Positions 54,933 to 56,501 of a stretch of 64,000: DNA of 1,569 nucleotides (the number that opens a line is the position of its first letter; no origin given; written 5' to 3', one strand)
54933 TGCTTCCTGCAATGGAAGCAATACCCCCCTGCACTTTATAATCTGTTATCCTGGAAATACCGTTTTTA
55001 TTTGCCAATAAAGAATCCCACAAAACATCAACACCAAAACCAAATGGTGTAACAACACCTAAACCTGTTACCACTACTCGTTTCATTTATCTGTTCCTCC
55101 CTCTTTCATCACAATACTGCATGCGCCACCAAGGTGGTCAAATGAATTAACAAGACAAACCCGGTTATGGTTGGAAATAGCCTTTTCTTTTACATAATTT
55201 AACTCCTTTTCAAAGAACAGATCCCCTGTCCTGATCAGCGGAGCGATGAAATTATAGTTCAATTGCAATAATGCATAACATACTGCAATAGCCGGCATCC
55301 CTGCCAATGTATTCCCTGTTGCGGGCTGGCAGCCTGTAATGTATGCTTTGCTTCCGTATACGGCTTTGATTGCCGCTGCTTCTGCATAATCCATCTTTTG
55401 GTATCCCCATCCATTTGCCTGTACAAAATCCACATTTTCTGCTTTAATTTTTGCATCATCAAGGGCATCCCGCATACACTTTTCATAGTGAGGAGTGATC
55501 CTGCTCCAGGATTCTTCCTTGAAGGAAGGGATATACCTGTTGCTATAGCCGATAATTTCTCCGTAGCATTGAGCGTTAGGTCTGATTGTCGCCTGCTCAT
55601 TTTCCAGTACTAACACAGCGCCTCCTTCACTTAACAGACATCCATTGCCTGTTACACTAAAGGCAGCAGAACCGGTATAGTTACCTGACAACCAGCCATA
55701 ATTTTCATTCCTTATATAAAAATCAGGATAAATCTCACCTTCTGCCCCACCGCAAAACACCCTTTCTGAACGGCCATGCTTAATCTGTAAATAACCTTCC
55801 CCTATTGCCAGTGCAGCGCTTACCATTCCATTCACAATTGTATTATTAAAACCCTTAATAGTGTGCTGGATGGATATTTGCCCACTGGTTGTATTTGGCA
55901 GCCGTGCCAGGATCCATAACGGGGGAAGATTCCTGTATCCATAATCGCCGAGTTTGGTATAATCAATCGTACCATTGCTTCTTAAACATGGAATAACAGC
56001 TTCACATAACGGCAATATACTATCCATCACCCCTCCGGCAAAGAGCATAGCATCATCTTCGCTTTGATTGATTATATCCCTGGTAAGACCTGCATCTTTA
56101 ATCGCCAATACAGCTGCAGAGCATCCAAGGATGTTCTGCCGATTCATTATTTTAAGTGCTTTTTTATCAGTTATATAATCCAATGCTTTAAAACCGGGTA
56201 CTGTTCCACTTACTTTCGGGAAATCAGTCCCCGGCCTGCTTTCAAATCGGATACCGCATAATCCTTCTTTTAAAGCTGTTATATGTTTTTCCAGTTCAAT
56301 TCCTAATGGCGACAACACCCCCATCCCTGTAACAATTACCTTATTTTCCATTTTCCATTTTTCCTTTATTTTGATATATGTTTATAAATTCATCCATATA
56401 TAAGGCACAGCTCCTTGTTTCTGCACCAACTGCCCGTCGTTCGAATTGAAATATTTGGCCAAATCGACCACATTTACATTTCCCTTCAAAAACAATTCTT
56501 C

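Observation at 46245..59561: Thirteen-gene orphan type II PKS/FAS-like biosynthetic cluster with an unusual accessory set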

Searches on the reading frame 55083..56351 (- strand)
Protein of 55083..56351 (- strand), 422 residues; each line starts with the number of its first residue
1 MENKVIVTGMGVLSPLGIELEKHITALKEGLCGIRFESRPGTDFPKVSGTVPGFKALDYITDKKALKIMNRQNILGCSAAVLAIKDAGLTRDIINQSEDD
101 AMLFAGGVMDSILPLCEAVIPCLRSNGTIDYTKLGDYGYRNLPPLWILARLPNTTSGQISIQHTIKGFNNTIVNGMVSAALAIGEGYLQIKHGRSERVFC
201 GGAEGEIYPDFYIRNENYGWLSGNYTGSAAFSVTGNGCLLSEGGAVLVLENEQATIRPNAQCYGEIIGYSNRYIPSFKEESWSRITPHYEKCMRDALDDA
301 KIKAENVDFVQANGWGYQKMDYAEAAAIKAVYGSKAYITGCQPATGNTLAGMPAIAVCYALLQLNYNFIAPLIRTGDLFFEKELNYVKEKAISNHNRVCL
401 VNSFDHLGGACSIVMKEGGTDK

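Call 3: search_protein_families(library=pfam, proteins=[window:55083-56351:-], max_evalue=0.01)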
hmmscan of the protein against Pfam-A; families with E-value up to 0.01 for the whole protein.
window:55083-56351:- (422 aa): 2 families
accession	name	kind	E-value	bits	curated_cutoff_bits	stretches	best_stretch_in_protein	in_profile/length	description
PF00109.32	ketoacyl-synt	-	1.1e-21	78.1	20.8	1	3-252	2-249/252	Beta-ketoacyl synthase, N-terminal domain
PF02801.28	Ketoacyl-synt_C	-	5e-14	52.8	20.8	1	288-373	26-116/119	Beta-ketoacyl synthase, C-terminal domain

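Call 5: search_protein_families(library=ncbifam, proteins=[window:55083-56351:-], max_evalue=0.01)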
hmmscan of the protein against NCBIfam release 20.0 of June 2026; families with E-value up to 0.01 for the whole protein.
window:55083-56351:- (422 aa): 18 families
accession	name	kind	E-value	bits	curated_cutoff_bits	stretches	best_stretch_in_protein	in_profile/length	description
TIGR03150.1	fabF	equivalog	1.2e-51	175.7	493.75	1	3-416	1-407/407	beta-ketoacyl-ACP synthase II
NF005589.0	PRK07314.1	subfamily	1.6e-47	162.2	387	1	2-416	3-410/413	beta-ketoacyl-ACP synthase II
NF004970.0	PRK06333.1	subfamily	3.4e-38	131.6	525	1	2-416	3-420/424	beta-ketoacyl-ACP synthase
NF006274.0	PRK08439.1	equivalog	9.9e-36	123.4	621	1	4-416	3-404/406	beta-ketoacyl-ACP synthase II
NF005935.0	PRK07967.1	equivalog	4.4e-34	118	630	1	4-417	3-403/406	beta-ketoacyl-ACP synthase I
NF004618.0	PRK05952.1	equivalog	3.6e-33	115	455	1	173-414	144-379/384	beta-ketoacyl-ACP synthase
NF006587.0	PRK09116.1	equivalog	6.1e-32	110.9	470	1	3-416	2-405/408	beta-ketoacyl-ACP synthase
NF005076.0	PRK06501.1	equivalog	9.3e-28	97.2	629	1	5-416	13-421/425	beta-ketoacyl-ACP synthase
NF005490.0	PRK07103.1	equivalog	2.7e-26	92.6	445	2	146-416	139-411/414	polyketide beta-ketoacyl:acyl carrier protein synthase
NF006434.0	PRK08722.1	equivalog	2.7e-23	82.5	759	1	3-416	4-412/414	beta-ketoacyl-ACP synthase II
NF005084.0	PRK06519.1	equivalog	2.2e-19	69.8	320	1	2-366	5-355/397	beta-ketoacyl-ACP synthase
NF005916.1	PRK07910.1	equivalog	1e-18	67.5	560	1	130-414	125-414/418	KasA/KasB family beta-ketoacyl-ACP synthase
NF058662.1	cispenta_AmcF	equivalog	7e-18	64.8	325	1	178-398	131-350/369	cispentacin biosynthesis acyltransferase subunit AmcF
NF006618.0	PRK09185.1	subfamily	3e-17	62.7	407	1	290-417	265-392/394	beta-ketoacyl-ACP synthase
NF045894.1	PKS_plus_SDR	equivalog_domain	5.7e-06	24.2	1740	1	153-334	150-329/1515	type I polyketide synthase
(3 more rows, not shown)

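Call 26: find_homologous_proteins(query=window:55083-56351:-, max_evalue=1e-10)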
Query window:55083-56351:- (422 aa): 1305 proteins with E <= 1e-10 among 7470 candidates; the best 120 are listed.
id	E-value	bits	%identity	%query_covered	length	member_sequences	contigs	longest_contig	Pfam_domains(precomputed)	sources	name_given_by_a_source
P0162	3.3e-288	973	100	100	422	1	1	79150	PF00109.33,PF02801.29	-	-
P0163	1.6e-123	431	47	99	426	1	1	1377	PF00109.33,PF02801.29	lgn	-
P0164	6.9e-120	419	47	99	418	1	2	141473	PF00109.33,PF02801.29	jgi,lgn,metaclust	metaclust:\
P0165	7.1e-120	419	47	99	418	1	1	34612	PF00109.33,PF02801.29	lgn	-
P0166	3.5e-118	413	47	99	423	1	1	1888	PF00109.33,PF02801.29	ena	-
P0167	9.4e-118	412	46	99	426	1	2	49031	PF00109.33,PF02801.29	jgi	jgi:3-oxoacyl-[acyl-carrier-protein] synthase II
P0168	5.8e-111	389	47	99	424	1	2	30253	PF00109.33,PF02801.29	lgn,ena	-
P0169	8.0e-109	382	43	99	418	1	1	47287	PF00109.33,PF02801.29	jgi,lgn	jgi:3-oxoacyl-[acyl-carrier-protein] synthase II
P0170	4.7e-108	380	44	99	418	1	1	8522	PF00109.33,PF02801.29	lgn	-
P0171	2.9e-107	377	44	99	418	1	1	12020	PF00109.33,PF02801.29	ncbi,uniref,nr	ncbi:beta-ketoacyl-[acyl-carrier-protein] synthase family protein [Pelosinus baikalensis]|uniref:Nod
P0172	3.7e-106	374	43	99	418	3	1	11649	PF00109.33,PF02801.29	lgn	-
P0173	2.4e-104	368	45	99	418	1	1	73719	PF00109.33,PF02801.29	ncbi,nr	ncbi:MAG: hypothetical protein HXX16_15245 [Bacteroidales bacterium]|nr:hypothetical protein [Bacter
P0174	1.8e-102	361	42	98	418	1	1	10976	PF00109.33,PF02801.29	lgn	-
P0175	8.0e-100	353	44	98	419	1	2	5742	PF00109.33,PF02801.29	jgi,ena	-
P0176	8.7e-98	346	40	99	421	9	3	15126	PF00109.33,PF02801.29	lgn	-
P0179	9.5e-80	286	36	98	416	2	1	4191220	PF00109.33,PF02801.29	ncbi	-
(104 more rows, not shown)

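Call 27: find_encoding_contigs(protein=P0171, flank=10000, max_places=1)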
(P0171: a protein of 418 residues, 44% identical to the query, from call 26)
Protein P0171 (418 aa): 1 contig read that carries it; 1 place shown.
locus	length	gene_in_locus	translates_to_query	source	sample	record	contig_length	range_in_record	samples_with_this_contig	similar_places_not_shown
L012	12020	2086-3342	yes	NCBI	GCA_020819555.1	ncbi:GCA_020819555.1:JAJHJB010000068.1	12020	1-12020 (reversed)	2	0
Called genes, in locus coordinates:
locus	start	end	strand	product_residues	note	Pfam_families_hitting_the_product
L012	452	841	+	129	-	PF00550:PP-binding (weak)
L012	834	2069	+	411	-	PF00109:ketoacyl-synt, PF02801:Ketoacyl-synt_C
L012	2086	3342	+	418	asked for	PF00109:ketoacyl-synt, PF02801:Ketoacyl-synt_C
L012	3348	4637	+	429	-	PF00109:ketoacyl-synt, PF02801:Ketoacyl-synt_C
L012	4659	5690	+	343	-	-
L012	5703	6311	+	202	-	-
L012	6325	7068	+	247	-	PF00106:adh_short, PF08659:KR, PF13561:adh_short_C2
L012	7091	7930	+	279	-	PF12146:Hydrolase_4, PF00561:Abhydrolase_1, PF12697:Abhydrolase_6, PF03096:Ndr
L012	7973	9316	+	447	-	PF04055:Radical_SAM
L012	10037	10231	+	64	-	-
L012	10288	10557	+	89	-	-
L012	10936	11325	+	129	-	-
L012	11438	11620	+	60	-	-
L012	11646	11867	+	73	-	-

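Call 28: find_encoding_contigs(protein=P0173, flank=10000, max_places=1)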
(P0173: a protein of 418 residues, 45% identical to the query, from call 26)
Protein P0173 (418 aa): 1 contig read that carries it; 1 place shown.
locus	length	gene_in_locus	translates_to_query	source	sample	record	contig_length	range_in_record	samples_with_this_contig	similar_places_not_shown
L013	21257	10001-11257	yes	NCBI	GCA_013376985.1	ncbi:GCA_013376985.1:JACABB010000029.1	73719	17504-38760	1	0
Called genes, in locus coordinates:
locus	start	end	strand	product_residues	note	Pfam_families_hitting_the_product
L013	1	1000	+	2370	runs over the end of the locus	PF00109:ketoacyl-synt, PF02801:Ketoacyl-synt_C, PF16197:KAsynt_C_assoc, PF22336:RhiE-like_linker, PF22621:CurL-like_PKS_C, PF00550:PP-binding, PF00668:Condensation, PF00501:AMP-binding, +2 more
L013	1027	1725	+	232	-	PF00975:Thioesterase, PF12697:Abhydrolase_6 (weak)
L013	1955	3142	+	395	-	PF04443:LuxE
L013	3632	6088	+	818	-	PF00501:AMP-binding, PF00550:PP-binding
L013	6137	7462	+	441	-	PF00698:Acyl_transf_1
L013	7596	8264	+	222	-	PF01841:Transglut_core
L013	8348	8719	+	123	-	PF00550:PP-binding (weak)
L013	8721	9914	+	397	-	PF00109:ketoacyl-synt, PF02801:Ketoacyl-synt_C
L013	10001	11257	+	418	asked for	PF00109:ketoacyl-synt, PF02801:Ketoacyl-synt_C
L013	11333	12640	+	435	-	PF00109:ketoacyl-synt, PF02801:Ketoacyl-synt_C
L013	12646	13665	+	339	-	-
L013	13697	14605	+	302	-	PF03096:Ndr, PF00561:Abhydrolase_1, PF12146:Hydrolase_4, PF12697:Abhydrolase_6, PF02230:Abhydrolase_2 (weak)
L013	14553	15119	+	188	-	-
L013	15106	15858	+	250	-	PF00106:adh_short, PF08659:KR, PF13561:adh_short_C2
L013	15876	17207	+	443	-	PF04055:Radical_SAM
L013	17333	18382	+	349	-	-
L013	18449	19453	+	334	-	PF01209:Ubie_methyltran, PF13489:Methyltransf_23, PF08241:Methyltransf_11, PF08242:Methyltransf_12 (weak), PF13847:Methyltransf_31, PF13649:Methyltransf_25 (weak)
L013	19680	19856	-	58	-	-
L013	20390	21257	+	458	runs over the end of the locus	PF02321:OEP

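Call 29: find_encoding_contigs(protein=P0179, flank=10000, max_places=1)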
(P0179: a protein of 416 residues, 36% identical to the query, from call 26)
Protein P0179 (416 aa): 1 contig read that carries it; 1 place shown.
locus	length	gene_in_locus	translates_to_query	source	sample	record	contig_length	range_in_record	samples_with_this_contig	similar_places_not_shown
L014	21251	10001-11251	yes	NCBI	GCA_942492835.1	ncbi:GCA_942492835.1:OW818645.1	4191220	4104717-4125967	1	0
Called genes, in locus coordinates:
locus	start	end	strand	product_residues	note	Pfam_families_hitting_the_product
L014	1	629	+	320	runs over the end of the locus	PF01368:DHH, PF02272:DHHA1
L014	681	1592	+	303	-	PF01509:TruB_N, PF16198:TruB_C_2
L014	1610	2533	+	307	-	PF06574:FAD_syn, PF01687:Flavokinase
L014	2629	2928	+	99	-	PF00312:Ribosomal_S15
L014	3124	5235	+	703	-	PF01138:RNase_PH, PF03725:RNase_PH_C, PF03726:PNPase, PF01138:RNase_PH, PF00013:KH_1, PF00575:S1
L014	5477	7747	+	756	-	PF00580:UvrD-helicase, PF09848:SLFN-g3_helicase (faint), PF13245:AAA_19, PF13538:UvrD_C_2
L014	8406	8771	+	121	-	PF00550:PP-binding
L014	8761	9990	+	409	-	PF00109:ketoacyl-synt, PF02801:Ketoacyl-synt_C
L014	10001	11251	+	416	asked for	PF00109:ketoacyl-synt, PF02801:Ketoacyl-synt_C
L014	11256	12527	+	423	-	PF00109:ketoacyl-synt, PF02801:Ketoacyl-synt_C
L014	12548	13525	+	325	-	-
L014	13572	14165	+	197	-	-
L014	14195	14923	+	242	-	PF00106:adh_short, PF01370:Epimerase (weak), PF08659:KR, PF13561:adh_short_C2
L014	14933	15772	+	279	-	PF12146:Hydrolase_4, PF00561:Abhydrolase_1, PF12697:Abhydrolase_6, PF00561:Abhydrolase_1 (weak)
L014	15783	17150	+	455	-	PF04055:Radical_SAM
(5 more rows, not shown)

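Call 30: find_encoding_contigs(protein=P0164, flank=10000, max_places=1)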
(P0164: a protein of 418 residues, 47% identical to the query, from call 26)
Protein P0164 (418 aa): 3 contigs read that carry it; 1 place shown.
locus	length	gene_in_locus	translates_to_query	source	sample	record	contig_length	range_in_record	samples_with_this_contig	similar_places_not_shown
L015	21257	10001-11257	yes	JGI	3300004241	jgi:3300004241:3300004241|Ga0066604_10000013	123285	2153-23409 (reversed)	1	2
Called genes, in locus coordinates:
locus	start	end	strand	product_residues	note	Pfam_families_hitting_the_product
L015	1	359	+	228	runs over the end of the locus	PF04474:DUF554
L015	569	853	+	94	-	PF00166:Cpn10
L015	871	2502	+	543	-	PF00118:Cpn60_TCP1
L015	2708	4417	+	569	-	PF17201:Cache_3-Cache_2, PF17202:sCache_3_3, PF17203:sCache_3_2 (weak), PF00672:HAMP (faint), PF10046:BLOC1_2 (faint), PF00015:MCPsignal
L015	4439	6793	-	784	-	PF02743:dCache_1, PF22673:MCP-like_PDC_1 (faint), PF00672:HAMP, PF00990:GGDEF, PF00563:EAL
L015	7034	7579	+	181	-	PF01967:MoaC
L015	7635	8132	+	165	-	PF00994:MoCF_biosynth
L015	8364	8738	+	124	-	PF00550:PP-binding (weak)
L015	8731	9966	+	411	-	PF00109:ketoacyl-synt, PF02801:Ketoacyl-synt_C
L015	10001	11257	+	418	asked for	PF00109:ketoacyl-synt, PF02801:Ketoacyl-synt_C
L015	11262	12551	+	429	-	PF00109:ketoacyl-synt, PF02801:Ketoacyl-synt_C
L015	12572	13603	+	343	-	-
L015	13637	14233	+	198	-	-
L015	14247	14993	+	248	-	PF00106:adh_short, PF01370:Epimerase (weak), PF08659:KR, PF13561:adh_short_C2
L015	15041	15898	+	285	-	PF03096:Ndr, PF12146:Hydrolase_4, PF00561:Abhydrolase_1, PF12697:Abhydrolase_6, PF08386:Abhydrolase_4 (weak)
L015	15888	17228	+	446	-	PF04055:Radical_SAM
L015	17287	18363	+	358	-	-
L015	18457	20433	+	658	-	PF13522:GATase_6, PF13537:GATase_7, PF00733:Asn_synthase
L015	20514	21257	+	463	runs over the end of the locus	PF02525:Flavodoxin_2 (faint), PF03358:FMN_red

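Call 36: search_protein_families(library=ncbifam, proteins=[L012:7973-9316:+, L015:15888-17228:+, L013:15876-17207:+, L015:17287-18363:+, L013:17333-18382:+, L015:18457-20433:+], max_evalue=0.001)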
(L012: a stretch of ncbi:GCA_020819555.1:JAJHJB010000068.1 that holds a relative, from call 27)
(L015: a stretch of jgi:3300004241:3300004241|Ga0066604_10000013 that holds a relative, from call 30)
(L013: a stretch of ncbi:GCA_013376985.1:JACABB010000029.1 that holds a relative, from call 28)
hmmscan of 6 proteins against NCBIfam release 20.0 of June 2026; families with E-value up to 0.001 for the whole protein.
L012:7973-9316:+ (447 aa): 30 families (the best 25 are shown)
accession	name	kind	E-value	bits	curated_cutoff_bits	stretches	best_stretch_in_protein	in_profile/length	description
TIGR04107.1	rSAM_HutW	equivalog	9.2e-56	189.4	400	1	43-363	26-344/419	heme anaerobic degradation radical SAM methyltransferase ChuW/HutW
NF006067.1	PRK08208.1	equivalog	5.4e-54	183.8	380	1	51-432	27-410/427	STM4012 family radical SAM protein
TIGR00539.1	hemN_rel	equivalog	3.2e-48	164.6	205.4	1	61-389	2-324/361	radical SAM family heme chaperone HemW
NF006385.0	PRK08629.1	equivalog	4.8e-45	154.1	355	1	51-430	44-400/439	coproporphyrinogen III oxidase family protein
TIGR00538.1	hemN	equivalog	4e-42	144.6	324.95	1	50-247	41-237/454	oxygen-independent coproporphyrinogen III oxidase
TIGR03994.1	rSAM_HemZ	equivalog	1.4e-40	139.6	321.4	1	36-270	62-296/401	coproporphyrinogen dehydrogenase HemZ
NF006064.0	PRK08207.2-2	equivalog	1.5e-39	136.3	504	1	31-290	115-382/465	coproporphyrinogen III oxidase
NF005133.0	PRK06582.1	equivalog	8.3e-35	120.5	597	1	61-432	13-377/390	coproporphyrinogen III oxidase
NF006060.0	PRK08207.1-3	equivalog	3.1e-32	112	653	1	58-281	148-375/477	coproporphyrinogen III oxidase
NF004567.0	PRK05904.1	equivalog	8.5e-30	104.1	355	1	59-258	6-200/353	coproporphyrinogen III oxidase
NF006066.0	PRK08207.2-5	equivalog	5.3e-25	88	1117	1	20-254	155-388/518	coproporphyrinogen III oxidase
NF006065.0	PRK08207.2-4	equivalog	4.7e-24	85.2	922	1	53-256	162-372/484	coproporphyrinogen III oxidase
NF006061.0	PRK08207.1-4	equivalog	3.2e-23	82.3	702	1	62-249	176-367/501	coproporphyrinogen III oxidase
NF006062.0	PRK08207.1-5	equivalog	1.6e-21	76.7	1007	1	53-279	143-374/476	coproporphyrinogen III oxidase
NF006063.0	PRK08207.2-1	equivalog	2e-21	76.2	1074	1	55-263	186-399/518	coproporphyrinogen III oxidase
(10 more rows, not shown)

L015:15888-17228:+ (446 aa): 35 families (the best 25 are shown)
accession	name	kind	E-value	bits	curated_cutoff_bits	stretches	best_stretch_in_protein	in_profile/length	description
TIGR04107.1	rSAM_HutW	equivalog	1.4e-56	192.1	400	1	53-356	33-337/419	heme anaerobic degradation radical SAM methyltransferase ChuW/HutW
NF006067.1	PRK08208.1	equivalog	9.8e-50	169.7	380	1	56-428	32-400/427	STM4012 family radical SAM protein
TIGR00539.1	hemN_rel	equivalog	1.8e-48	165.5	205.4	1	61-419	2-346/361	radical SAM family heme chaperone HemW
NF006385.0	PRK08629.1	equivalog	8.5e-45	153.3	355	1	55-430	48-401/439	coproporphyrinogen III oxidase family protein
TIGR03994.1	rSAM_HemZ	equivalog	1e-44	153.3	321.4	1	46-266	72-292/401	coproporphyrinogen dehydrogenase HemZ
NF006064.0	PRK08207.2-2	equivalog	7.8e-43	147.1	504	1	44-266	129-354/465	coproporphyrinogen III oxidase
TIGR00538.1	hemN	equivalog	6.3e-41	140.6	324.95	1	50-239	43-230/454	oxygen-independent coproporphyrinogen III oxidase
NF006060.0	PRK08207.1-3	equivalog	2.7e-37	128.6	653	1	60-273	150-367/477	coproporphyrinogen III oxidase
NF005133.0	PRK06582.1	equivalog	1.7e-34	119.5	597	1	61-436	13-382/390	coproporphyrinogen III oxidase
NF004567.0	PRK05904.1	equivalog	1.1e-33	117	355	1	59-256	6-198/353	coproporphyrinogen III oxidase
NF006066.0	PRK08207.2-5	equivalog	3.2e-31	108.5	1117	1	17-254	152-388/518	coproporphyrinogen III oxidase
NF006061.0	PRK08207.1-4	equivalog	3.1e-27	95.5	702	1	62-250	176-368/501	coproporphyrinogen III oxidase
NF006062.0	PRK08207.1-5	equivalog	1.6e-25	89.9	1007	1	53-270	143-363/476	coproporphyrinogen III oxidase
NF006065.0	PRK08207.2-4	equivalog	2.5e-24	86.1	922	1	55-254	164-370/484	coproporphyrinogen III oxidase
NF006063.0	PRK08207.2-1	equivalog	2e-23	82.8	1074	1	55-261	186-397/518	coproporphyrinogen III oxidase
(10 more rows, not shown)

L013:15876-17207:+ (443 aa): 25 families
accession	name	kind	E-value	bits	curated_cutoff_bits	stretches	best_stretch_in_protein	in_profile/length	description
TIGR04107.1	rSAM_HutW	equivalog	8e-56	189.7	400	1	42-429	25-406/419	heme anaerobic degradation radical SAM methyltransferase ChuW/HutW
NF006067.1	PRK08208.1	equivalog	2.2e-47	162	380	1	50-426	29-401/427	STM4012 family radical SAM protein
NF006385.0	PRK08629.1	equivalog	4.8e-44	150.8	355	1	53-378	49-360/439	coproporphyrinogen III oxidase family protein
TIGR00539.1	hemN_rel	equivalog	7.1e-43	147.1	205.4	1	58-371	2-308/361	radical SAM family heme chaperone HemW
TIGR00538.1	hemN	equivalog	1.1e-41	143.1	324.95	2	50-238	41-232/454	oxygen-independent coproporphyrinogen III oxidase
NF006064.0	PRK08207.2-2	equivalog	1.3e-38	133.2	504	1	56-284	144-373/465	coproporphyrinogen III oxidase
TIGR03994.1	rSAM_HemZ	equivalog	1.5e-34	119.8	321.4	1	38-260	68-289/401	coproporphyrinogen dehydrogenase HemZ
NF004567.0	PRK05904.1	equivalog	4.2e-32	111.7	355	1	56-260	6-205/353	coproporphyrinogen III oxidase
NF005133.0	PRK06582.1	equivalog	1.4e-30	106.6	597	1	57-427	12-376/390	coproporphyrinogen III oxidase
NF006060.0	PRK08207.1-3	equivalog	4.7e-28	98.2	653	1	43-266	137-363/477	coproporphyrinogen III oxidase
NF006061.0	PRK08207.1-4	equivalog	5.1e-24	84.9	702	1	58-230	175-352/501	coproporphyrinogen III oxidase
NF006066.0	PRK08207.2-5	equivalog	9.5e-24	83.9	1117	1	17-237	155-375/518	coproporphyrinogen III oxidase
NF006062.0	PRK08207.1-5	equivalog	3.1e-19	69.2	1007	1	38-238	134-335/476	coproporphyrinogen III oxidase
NF006059.0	PRK08207.1-1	equivalog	9.9e-18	64.1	1012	1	58-222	173-342/496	coproporphyrinogen III oxidase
NF006065.0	PRK08207.2-4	equivalog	1.1e-16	61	922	1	49-231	161-351/484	coproporphyrinogen III oxidase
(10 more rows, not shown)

L015:17287-18363:+ (358 aa): 4 families
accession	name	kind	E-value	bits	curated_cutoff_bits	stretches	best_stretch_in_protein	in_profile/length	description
TIGR03573.1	WbuX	subfamily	1.4e-45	156.2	203.2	1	1-326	1-319/344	N-acetyl sugar amidotransferase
TIGR00268.2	TIGR00268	equivalog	0.00012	21.5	150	1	62-172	14-119/259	ATP-dependent sacrificial sulfur transferase LarE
NF001138.1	PRK00143.1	equivalog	0.00053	19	284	0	64-144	2-89/345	tRNA 2-thiouridine(34) synthase MnmA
NF006351.0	PRK08576.1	equivalog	0.00089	18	290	0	49-121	226-293/436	hypothetical protein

L013:17333-18382:+ (349 aa): 5 families
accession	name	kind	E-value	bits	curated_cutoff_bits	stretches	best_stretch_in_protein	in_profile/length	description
TIGR03573.1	WbuX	subfamily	5.9e-38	131.2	203.2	1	2-307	43-342/344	N-acetyl sugar amidotransferase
TIGR00268.2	TIGR00268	equivalog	5.8e-06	25.8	150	1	20-125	15-118/259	ATP-dependent sacrificial sulfur transferase LarE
NF038212.1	argG_rel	exception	5.7e-05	22.1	425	1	22-79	18-73/381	argininosuccinate synthase-related protein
NF049949.1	tRNAsynTtuAPyrococ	equivalog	0.00015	21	450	1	17-125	46-154/292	tRNA-5-methyluridine(54) 2-sulfurtransferase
NF006351.0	PRK08576.1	equivalog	0.00021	20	290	1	16-77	232-292/436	hypothetical protein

L015:18457-20433:+ (658 aa): 9 families
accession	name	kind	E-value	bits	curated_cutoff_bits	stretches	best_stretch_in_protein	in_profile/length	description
TIGR01536.1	asn_synth_AEB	equivalog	2e-130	436.3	267.1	1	2-563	1-517/517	asparagine synthase (glutamine-hydrolyzing)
TIGR03108.1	eps_aminotran_1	hypoth_equivalog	3.4e-101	339.8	816.9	2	1-379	1-381/628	XrtA/PEP-CTERM system amidotransferase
NF006949.0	PRK09431.1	equivalog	6.6e-89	298.9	499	2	1-377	1-363/554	asparagine synthase B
TIGR03104.1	trio_amidotrans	equivalog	4.6e-88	295.9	570.1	2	1-375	1-383/589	N-acetylglutaminylglutamine amidotransferase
NF033535.1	lass_lactam_cya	exception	6.4e-53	180.3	525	2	1-368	1-375/668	lasso peptide isopeptide bond-forming cyclase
TIGR01134.1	purF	equivalog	2.6e-13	50.2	350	1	58-174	82-208/432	amidophosphoribosyltransferase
NF033561.1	macrolact_Ik_Al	subfamily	1.4e-11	43.8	300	1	124-281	82-237/561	albusnodin/ikarugamycin family macrolactam cyclase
NF001484.0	PRK00331.1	subfamily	8.8e-11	40.9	381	1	62-167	87-200/601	isomerizing glutamine--fructose-6-phosphate transaminase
TIGR01135.1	glmS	equivalog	1.3e-10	40.5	418.05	1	62-167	86-199/607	glutamine--fructose-6-phosphate transaminase (isomerizing)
